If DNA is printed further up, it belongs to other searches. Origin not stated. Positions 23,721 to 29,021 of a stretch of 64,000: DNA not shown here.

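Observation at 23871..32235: Overlapping giant-gene pair (1124-aa unknown protein plus 1666-aa DExH/DUF1998-like helicase): Druantia type III-like candidate defence system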

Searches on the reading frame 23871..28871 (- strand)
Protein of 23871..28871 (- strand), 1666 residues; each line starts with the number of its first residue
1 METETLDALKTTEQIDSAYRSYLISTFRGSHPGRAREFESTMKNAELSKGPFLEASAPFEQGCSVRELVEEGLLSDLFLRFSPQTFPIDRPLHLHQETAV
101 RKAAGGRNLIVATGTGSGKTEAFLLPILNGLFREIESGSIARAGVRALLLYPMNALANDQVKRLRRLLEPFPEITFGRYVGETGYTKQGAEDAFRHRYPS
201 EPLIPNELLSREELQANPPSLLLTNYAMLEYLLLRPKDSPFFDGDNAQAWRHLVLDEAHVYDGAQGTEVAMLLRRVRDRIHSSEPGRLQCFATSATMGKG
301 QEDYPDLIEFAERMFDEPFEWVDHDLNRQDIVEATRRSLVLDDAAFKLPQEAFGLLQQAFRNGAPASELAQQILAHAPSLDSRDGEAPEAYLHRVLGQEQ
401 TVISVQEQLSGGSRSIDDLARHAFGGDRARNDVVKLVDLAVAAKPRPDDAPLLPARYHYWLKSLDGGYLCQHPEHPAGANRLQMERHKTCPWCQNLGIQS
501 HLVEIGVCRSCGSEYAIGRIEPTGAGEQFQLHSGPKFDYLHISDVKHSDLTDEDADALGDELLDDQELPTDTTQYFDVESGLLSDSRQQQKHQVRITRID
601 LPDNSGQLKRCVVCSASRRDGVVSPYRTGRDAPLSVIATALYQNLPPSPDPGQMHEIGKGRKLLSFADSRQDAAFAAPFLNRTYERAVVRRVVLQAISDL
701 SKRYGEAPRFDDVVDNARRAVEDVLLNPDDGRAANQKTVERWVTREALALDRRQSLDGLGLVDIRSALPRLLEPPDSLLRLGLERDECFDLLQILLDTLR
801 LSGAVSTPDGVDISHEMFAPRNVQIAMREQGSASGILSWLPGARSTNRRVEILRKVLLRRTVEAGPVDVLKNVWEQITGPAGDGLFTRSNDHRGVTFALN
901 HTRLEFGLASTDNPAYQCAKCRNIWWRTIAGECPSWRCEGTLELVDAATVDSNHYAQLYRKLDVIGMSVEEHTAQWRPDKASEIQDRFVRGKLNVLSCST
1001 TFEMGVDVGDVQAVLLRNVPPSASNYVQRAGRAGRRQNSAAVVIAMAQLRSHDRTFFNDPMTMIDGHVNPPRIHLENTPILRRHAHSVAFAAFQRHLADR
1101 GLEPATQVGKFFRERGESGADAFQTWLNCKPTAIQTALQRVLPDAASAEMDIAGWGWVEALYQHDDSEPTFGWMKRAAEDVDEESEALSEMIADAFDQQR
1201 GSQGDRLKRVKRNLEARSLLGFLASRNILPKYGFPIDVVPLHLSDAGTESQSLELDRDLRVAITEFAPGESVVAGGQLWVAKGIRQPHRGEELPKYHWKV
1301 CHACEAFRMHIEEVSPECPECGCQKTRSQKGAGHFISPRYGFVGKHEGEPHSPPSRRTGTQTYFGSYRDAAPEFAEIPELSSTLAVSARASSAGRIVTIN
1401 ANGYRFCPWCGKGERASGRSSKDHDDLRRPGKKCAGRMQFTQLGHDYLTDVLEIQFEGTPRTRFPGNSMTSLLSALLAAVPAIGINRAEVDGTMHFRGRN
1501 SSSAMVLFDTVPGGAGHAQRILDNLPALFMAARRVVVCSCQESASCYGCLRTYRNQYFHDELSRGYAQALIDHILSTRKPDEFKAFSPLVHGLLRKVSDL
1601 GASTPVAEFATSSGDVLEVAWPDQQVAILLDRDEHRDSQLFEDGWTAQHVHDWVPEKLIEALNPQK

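Call 6: search_protein_families(library=padloc, proteins=[window:23871-28871:-], max_evalue=0.01)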
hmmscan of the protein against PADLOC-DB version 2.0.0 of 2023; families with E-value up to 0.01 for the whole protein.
window:23871-28871:- (1666 aa): 52 families (the best 25 are shown)
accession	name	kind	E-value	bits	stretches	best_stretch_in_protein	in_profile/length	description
PDLC00013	DruE1|DruE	-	1.9e-188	627.4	3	896-1581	964-1683/1776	SNF2 family N-terminal domain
PDLC00037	DruE3|DruE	-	9.1e-185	615.2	3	969-1587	1033-1690/2055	SNF2 family N-terminal domain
PDLC00035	DruE3|DruE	-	5.2e-135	449.9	3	85-699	96-674/1460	SNF2 family N-terminal domain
PDLC00036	DruE3|DruE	-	3.5e-129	430.2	3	970-1596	1027-1674/2023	SNF2 family N-terminal domain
PDLC00015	DruE2|DruE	-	7.9e-123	409.7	5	900-1566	1063-1764/1887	SNF2 family N-terminal domain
PDLC00014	DruE2|DruE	-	5.2e-116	386.9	4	891-1560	1086-1796/1928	SNF2 family N-terminal domain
PDLC00051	DruE4|DruE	-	2.8e-103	344.8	6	909-1151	1029-1288/1829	SNF2 family N-terminal domain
PDLC02896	DpdJ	-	2.3e-26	89.8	3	209-298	327-413/1487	DpdJ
PDLC03960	SngC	-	3.6e-24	83.5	2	94-325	27-219/720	-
PDLC02503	BrxHI|BrxHII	-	6.2e-20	69.1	2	986-1047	292-353/698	BrxHI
PDLC02569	DrmA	-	2.8e-17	59.8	2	994-1061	831-897/1095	DrmA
PDLC02570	DrmA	-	7.1e-16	55.7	2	963-1057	553-645/851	DrmA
PDLC02501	BrxHI|BrxHII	-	3.9e-15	53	2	960-1043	266-349/925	BrxHI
PDLC02864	DpdF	-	1.3e-14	52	1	955-1047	247-339/610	DpdF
PDLC02895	DpdJ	-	9.2e-13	43.9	3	210-309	1011-1113/2112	DpdJ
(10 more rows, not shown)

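Call 7: search_protein_families(library=pfam, proteins=[window:23871-28871:-], max_evalue=0.01)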
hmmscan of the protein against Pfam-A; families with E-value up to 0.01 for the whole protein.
window:23871-28871:- (1666 aa): 3 families
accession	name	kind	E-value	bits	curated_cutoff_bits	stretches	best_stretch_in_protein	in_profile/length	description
PF00270.35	DEAD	-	1.3e-21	77.5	26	1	95-301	3-164/167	DEAD/DEAH box helicase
PF00271.37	Helicase_C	-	1.5e-11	44.9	23.5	1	957-1036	32-109/110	Helicase conserved C-terminal domain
PF09369.15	MZB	-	3.5e-10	40.9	24.2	1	1476-1550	5-80/80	MrfA Zn-binding domain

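Call 8: search_protein_families(library=ncbifam, proteins=[window:23871-28871:-], max_evalue=0.01)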
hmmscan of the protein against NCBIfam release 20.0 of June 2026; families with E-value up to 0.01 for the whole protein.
window:23871-28871:- (1666 aa): 24 families
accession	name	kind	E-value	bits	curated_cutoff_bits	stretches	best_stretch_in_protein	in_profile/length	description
TIGR03817.1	DECH_helic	hypoth_equivalog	1.3e-35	122.9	874.1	3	88-297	34-207/742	helicase/secretion neighborhood putative DEAH-box helicase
NF041067.1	DpdJ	equivalog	4.7e-26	90.8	800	3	106-162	170-223/1482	protein DpdJ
NF010338.0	PRK13767.1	equivalog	8e-21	74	849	2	95-293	37-217/877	ATP-dependent helicase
TIGR04121.1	DEXH_lig_assoc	equivalog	1.8e-18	65.6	850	2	93-302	15-189/804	ligase-associated DNA damage response DEXH box helicase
NF053711.1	RNA_heli_RhlE1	exception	9e-14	51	750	2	96-181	28-111/434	RNA helicase RhlE1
NF053636.1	DDHlcsCsdAPsy1082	equivalog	4.1e-12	45.4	890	2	96-166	30-96/512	DEAD/DEAH box helicase CsdA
NF008394.0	PRK11192.1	equivalog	5.2e-11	42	507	2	980-1055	285-357/441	ATP-dependent RNA helicase SrmB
NF007882.0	PRK10590.1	equivalog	1.8e-09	37.1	743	1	96-159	28-90/456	ATP-dependent RNA helicase RhlE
TIGR00614.1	recQ_fam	subfamily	2.1e-09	36.7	219.8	1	957-1045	241-329/470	RecQ family ATP-dependent DNA helicase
TIGR01389.1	recQ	equivalog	2.5e-09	36.1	640.2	1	957-1045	239-327/591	DNA helicase RecQ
NF053631.1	RNA_helic_CshA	equivalog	5.5e-09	35.4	646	2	96-167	26-90/434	degradosome RNA helicase CshA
NF002340.1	PRK01297.1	equivalog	1.3e-08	34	564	2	957-1047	264-353/372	ATP-dependent RNA helicase RhlB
NF008744.0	PRK11776.1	equivalog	2.4e-08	33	524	1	98-175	33-103/460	ATP-dependent RNA helicase DbpA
NF007284.0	PRK09751.1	equivalog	1e-07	29.6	1496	2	96-281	34-205/1538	ATP-dependent helicase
NF010337.0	PRK13766.1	equivalog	1.1e-07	30.4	610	1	966-1056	398-486/781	Hef nuclease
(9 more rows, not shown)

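Call 31: search_solved_structures(query=window:23871-28871:-, max_evalue=0.001)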
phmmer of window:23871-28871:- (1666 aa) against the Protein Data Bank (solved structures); distinct sequences matched with E-value up to 0.001: 61 (the best 60 are shown).
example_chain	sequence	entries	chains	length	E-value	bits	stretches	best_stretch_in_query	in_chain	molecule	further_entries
9tu7_Y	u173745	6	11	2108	1.6e-94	320.6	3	968-1575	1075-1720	DEAD/DEAH box helicase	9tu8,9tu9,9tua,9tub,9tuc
9wae_A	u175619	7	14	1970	7.3e-35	122.8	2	989-1073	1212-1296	Helicase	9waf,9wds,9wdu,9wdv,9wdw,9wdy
6znp_A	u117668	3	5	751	4.4e-18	67.2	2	954-1093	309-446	Uncharacterized ATP-dependent helicase YprA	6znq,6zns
9hcc_z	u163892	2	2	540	1.9e-09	38.6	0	68-165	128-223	Probable ATP-dependent RNA helicase DDX28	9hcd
5v9x_A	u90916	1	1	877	1.9e-08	35.2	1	977-1099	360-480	ATP-dependent DNA helicase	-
8tbx_A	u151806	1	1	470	2.4e-08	34.9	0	977-1044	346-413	ATP-dependent RNA helicase DDX1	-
7lhl_A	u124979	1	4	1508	8.4e-08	33.1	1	977-1099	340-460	ATP-dependent DNA helicase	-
4bru_A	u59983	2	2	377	1.8e-07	32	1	952-1037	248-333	ATP-DEPENDENT RNA HELICASE DHH1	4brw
1s2m_A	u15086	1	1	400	2.1e-07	31.8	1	952-1037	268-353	Putative ATP-dependent RNA helicase DHH1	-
7oi6_x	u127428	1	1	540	2.1e-07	31.8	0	88-163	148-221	Probable ATP-dependent RNA helicase DDX28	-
9mw6_A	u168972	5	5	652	2.5e-07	31.6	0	969-1045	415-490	AncD1D2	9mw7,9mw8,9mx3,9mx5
2db3_A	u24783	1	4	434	2.7e-07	31.4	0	96-159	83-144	ATP-dependent RNA helicase vasa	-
5lst_A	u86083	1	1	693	7.7e-07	30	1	982-1038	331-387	ATP-dependent DNA helicase Q4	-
6l5l_A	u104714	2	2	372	2.9e-06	28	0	103-165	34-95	Nucleolar RNA helicase 2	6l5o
6l5m_A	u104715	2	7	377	3e-06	28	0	103-165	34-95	Nucleolar RNA helicase 2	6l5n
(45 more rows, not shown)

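Call 35: search_dna_similar(query=window:23871-28871:-, collection=plasmids, mode=protein, max_evalue=1e-20, max_rows=30)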
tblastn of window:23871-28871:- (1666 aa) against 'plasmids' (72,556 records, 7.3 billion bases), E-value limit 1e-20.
Records with a match: 137; places in all: 158; records where one place covers at least 80% of the query: 0.
Best place of each record, by identity: <60% 137.
By first word of the organism name: Escherichia 16; Deinococcus 16; Thermus 9; Nostoc 7; Roseomonas 5; Planktothrix 5; Streptomyces 4; Mesorhizobium 4; Pseudanabaena 3; Rhizobium 3; and 49 more.
By predicted mobility (MOB-suite, as given by PLSDB): non-mobilizable 74; mobilizable 32; conjugative 31.
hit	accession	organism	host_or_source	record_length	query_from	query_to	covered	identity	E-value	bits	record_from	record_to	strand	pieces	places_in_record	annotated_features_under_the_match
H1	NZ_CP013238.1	Clostridium butyricum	Microbial isolate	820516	9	1582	77%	30.6%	2e-90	623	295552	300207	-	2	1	DEAD/DEAH box helicase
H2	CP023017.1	Ralstonia solanacearum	Solanum tuberosum,single cell,Potato ...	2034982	31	1304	76%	29.0%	1e-100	368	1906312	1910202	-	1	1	hypothetical protein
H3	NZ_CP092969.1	Methylocystis parvus OBBP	Bacterial Monoculture,Mud, soil or ...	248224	86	1624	76%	27.8%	8e-40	299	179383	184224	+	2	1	DEAD/DEAH box helicase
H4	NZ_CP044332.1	Methylocystis parvus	-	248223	86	1624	76%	27.8%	8e-40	299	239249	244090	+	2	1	DEAD/DEAH box helicase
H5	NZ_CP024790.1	Nostoc flagelliforme CCNUN1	cell culture,desert soil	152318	3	1588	61%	32.1%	4e-72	483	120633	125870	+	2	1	DEAD/DEAH box helicase | hypothetical protein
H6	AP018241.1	Microchaete diplosiphon NIES-3275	-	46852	6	1605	59%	32.3%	2e-64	455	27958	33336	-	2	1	DEAD/DEAH box helicase-like protein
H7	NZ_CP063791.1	Tolypothrix sp. PCC 7712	Soil sample,soil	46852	6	1605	59%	32.3%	2e-64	455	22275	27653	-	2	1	DEAD/DEAH box helicase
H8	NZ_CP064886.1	Tolypothrix sp. PCC 7601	Fresh water sample,Fresh water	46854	6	1605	59%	32.3%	2e-64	455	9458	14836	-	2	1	DEAD/DEAH box helicase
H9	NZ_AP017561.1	Pseudanabaena sp. ABRG5-3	-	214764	6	1588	60%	31.9%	4e-68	464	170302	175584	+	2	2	DEAD/DEAH box helicase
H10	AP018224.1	Nostoc linckia NIES-25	-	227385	3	1588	60%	31.7%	9e-70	481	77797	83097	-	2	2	DEAD/DEAH box helicase-like protein | hypothetical protein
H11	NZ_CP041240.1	Sinorhizobium mexicanum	Acaciella angustissima,cell culture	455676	51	1586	65%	29.5%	5e-41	322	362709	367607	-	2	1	DEAD/DEAH box helicase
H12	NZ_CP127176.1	Natrialbaceae archaeon AArc-T1-2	sediments,sediments from hypersaline ...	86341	10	1580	69%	27.4%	1e-38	306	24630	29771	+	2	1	DEAD/DEAH box helicase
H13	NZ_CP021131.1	Meiothermus taiwanensis WR-220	-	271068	53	1322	63%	29.1%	1e-45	323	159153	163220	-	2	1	DEAD/DEAH box helicase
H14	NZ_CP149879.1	Sinorhizobium medicae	Medicago sativa,Cell Culture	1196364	86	1576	62%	26.4%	8e-28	244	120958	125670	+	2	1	record has no annotation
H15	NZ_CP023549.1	Rhodobacter sp. CZR27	cell culture,paddy soil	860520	84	1622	52%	29.7%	2e-36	301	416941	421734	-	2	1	DEAD/DEAH box helicase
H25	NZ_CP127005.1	Escherichia coli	mixed culture,pork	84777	95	1456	42%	31.8%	1e-33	295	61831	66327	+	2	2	DEAD/DEAH box helicase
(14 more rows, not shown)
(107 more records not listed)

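Call 68: search_protein_families(library=pfam, proteins=[window:23871-28871:-], max_evalue=10)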
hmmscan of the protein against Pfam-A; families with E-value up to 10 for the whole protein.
window:23871-28871:- (1666 aa): 7 families
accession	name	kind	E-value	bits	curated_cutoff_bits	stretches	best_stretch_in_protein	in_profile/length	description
PF00270.35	DEAD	-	1.3e-21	77.5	26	1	95-301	3-164/167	DEAD/DEAH box helicase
PF00271.37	Helicase_C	-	1.5e-11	44.9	23.5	1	957-1036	32-109/110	Helicase conserved C-terminal domain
PF09369.15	MZB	-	3.5e-10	40.9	24.2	1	1476-1550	5-80/80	MrfA Zn-binding domain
PF22448.1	RepB_primase_C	-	0.018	15.4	26.1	1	360-395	15-50/54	RepB DNA-primase C-terminal helical domain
PF15616.11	TerY_C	-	0.45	11.1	28.4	1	1392-1418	90-116/129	TerY-C metal binding domain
PF18551.6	TackOD1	-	0.83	9.6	32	1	1299-1336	75-109/188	Thaumarchaeal output domain 1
PF01780.25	Ribosomal_L37ae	-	1.2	9.7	21.9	1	484-521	30-67/85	Ribosomal L37ae protein family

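Call 80: get_annotated_region(hit=H25, flank=7000)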
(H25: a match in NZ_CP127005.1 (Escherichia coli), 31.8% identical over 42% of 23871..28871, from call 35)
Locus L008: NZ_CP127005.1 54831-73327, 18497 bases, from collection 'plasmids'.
description: Escherichia coli strain YZ3-11 plasmid unnamed1, complete sequence
organism: Escherichia coli (NCBI taxid 562)
taxonomy: Bacteria; Pseudomonadota; Gammaproteobacteria; Enterobacterales; Enterobacteriaceae; Escherichia; Escherichia coli
host: -; source: mixed culture,pork; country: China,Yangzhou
typing (MOB-suite, as given by PLSDB): mobilizable; replicon IncY,rep_cluster_1704
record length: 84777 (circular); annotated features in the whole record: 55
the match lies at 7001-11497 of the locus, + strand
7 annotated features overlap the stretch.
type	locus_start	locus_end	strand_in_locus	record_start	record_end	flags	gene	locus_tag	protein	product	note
CDS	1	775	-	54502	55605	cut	zorE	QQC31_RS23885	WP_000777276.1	type II Zorya anti-phage system protein ZorE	GO:0051607 - defense response to virus [Evidence IEA]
CDS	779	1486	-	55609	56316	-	zorB2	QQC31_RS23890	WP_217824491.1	type II Zorya anti-phage system protein ZorB2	GO:0051607 - defense response to virus [Evidence IEA]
CDS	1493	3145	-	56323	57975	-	zorA2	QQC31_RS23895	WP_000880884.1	type II Zorya anti-phage system protein ZorA2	GO:0051607 - defense response to virus [Evidence IEA]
CDS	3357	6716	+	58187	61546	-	-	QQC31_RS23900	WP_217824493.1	STY4851/ECs_5259 family protein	-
CDS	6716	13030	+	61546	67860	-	-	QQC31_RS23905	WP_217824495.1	DEAD/DEAH box helicase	-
CDS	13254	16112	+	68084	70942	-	-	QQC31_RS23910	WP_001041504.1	SNF2-related protein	-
CDS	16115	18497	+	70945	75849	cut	-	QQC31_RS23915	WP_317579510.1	class I SAM-dependent DNA methyltransferase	-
